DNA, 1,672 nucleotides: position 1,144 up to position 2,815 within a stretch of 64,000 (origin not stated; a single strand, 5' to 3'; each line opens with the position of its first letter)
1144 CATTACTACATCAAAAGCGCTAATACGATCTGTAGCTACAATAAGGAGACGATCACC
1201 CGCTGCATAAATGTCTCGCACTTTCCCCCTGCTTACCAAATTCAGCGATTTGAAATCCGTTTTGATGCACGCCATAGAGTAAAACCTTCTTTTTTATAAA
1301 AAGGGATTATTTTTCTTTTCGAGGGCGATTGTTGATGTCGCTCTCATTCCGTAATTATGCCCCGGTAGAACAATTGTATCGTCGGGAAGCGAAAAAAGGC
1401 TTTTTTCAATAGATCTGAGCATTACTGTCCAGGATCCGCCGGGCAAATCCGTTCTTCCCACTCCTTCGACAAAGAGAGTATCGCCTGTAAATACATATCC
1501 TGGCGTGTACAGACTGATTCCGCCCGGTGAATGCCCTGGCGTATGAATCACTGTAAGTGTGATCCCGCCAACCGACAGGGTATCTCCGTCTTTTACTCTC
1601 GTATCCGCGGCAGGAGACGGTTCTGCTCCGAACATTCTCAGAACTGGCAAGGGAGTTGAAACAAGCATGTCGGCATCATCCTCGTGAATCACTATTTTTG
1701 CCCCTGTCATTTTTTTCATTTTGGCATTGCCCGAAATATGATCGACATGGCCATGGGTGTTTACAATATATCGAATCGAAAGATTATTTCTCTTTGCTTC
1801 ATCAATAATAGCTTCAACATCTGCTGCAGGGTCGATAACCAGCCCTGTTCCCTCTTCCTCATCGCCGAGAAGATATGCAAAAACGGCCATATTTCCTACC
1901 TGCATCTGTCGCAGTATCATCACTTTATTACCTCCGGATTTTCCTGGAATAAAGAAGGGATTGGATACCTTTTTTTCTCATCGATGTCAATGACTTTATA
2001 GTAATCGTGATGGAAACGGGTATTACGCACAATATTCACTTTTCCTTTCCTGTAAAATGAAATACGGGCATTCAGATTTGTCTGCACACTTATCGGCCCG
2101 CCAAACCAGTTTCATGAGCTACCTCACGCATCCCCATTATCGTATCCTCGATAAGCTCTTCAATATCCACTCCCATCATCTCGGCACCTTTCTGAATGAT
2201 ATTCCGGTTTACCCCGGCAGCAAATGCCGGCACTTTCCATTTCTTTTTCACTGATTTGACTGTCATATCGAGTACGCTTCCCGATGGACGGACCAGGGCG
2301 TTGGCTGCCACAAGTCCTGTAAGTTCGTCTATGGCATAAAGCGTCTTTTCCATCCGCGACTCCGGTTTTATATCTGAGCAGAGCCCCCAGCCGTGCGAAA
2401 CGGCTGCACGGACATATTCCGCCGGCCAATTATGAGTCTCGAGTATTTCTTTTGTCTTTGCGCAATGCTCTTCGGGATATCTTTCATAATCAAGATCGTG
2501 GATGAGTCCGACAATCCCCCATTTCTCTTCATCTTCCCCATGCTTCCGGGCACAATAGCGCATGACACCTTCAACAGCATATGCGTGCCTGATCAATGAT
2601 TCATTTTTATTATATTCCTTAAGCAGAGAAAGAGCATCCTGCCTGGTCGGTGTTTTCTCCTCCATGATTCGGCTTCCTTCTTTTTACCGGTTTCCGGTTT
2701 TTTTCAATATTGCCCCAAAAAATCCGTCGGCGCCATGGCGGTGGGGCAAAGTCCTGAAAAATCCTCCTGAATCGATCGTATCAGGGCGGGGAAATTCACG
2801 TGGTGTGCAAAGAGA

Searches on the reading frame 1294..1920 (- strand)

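Call 56: search_protein_families(library=pfam, proteins=[window:1294-1920:-], max_evalue=0.001)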
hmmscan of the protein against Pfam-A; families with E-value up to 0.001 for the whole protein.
window:1294-1920:- (208 aa): 2 families
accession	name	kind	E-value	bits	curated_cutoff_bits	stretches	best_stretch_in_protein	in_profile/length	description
PF00753.33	Lactamase_B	-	9.3e-32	111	22.7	1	11-188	4-196/196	Metallo-beta-lactamase superfamily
PF12706.13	Lactamase_B_2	-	1.9e-05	24.8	27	1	28-145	4-131/200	Beta-lactamase superfamily domain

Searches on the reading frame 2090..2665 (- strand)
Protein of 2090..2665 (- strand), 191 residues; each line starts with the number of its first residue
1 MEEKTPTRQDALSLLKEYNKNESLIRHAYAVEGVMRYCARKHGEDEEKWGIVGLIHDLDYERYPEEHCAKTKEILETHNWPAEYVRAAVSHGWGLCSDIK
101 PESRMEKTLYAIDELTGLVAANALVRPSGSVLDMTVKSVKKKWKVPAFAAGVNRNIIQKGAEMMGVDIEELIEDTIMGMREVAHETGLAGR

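Call 56: search_protein_families(library=pfam, proteins=[window:2090-2665:-], max_evalue=0.001)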
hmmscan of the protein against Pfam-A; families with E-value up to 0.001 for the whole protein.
window:2090-2665:- (191 aa): 1 family
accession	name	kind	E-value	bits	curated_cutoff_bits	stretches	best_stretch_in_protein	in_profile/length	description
PF01966.28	HD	-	0.00065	20.4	22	1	25-78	2-58/116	HD domain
